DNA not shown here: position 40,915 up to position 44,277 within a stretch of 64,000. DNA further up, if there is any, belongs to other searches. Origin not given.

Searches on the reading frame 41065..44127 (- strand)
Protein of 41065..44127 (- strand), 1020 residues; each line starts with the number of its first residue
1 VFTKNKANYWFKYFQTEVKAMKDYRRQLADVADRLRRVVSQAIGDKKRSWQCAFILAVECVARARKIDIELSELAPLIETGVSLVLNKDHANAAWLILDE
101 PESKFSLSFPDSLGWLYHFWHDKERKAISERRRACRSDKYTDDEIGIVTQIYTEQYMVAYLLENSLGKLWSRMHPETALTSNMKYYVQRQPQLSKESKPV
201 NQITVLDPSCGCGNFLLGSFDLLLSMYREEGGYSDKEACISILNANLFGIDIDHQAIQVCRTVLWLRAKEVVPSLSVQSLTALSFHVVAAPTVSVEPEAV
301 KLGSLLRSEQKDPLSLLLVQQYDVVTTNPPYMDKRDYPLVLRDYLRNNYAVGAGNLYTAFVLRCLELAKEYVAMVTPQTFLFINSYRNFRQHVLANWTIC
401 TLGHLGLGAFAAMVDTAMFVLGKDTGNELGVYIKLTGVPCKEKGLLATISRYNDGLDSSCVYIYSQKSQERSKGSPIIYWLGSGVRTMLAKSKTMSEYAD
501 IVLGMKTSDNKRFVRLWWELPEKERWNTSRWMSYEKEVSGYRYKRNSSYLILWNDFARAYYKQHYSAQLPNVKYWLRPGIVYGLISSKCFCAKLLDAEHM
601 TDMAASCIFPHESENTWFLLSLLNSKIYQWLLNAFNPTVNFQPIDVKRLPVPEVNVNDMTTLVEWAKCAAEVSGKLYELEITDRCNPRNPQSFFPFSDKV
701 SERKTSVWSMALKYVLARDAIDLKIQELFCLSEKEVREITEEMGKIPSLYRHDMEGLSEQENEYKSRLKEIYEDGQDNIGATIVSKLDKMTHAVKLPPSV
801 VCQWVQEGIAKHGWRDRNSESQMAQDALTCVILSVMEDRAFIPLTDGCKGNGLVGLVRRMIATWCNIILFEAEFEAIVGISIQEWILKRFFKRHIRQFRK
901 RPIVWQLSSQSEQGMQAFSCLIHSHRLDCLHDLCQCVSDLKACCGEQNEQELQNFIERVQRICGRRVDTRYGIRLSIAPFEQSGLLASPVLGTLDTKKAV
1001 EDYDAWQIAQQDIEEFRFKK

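Call 62: search_protein_families(library=ncbifam, proteins=[window:41065-44127:-], max_evalue=1e-40)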
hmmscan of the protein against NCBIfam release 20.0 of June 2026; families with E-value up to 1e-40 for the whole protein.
window:41065-44127:- (1020 aa): 3 families
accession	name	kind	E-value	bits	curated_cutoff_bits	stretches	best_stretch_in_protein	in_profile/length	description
NF033452.1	BREX_1_MTaseX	exception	2.5e-124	416.5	500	2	317-667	503-874/1210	BREX-1 system adenine-specific DNA-methyltransferase PglX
NF033455.1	BREX_6_MTaseX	exception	1.3e-78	264.8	900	0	320-657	553-908/1319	BREX-6 system adenine-specific DNA-methyltransferase PglX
NF033454.1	BREX_5_MTaseX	exception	1.1e-58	198.9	900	0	316-929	497-1118/1404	BREX-5 system adenine-specific DNA-methyltransferase PglX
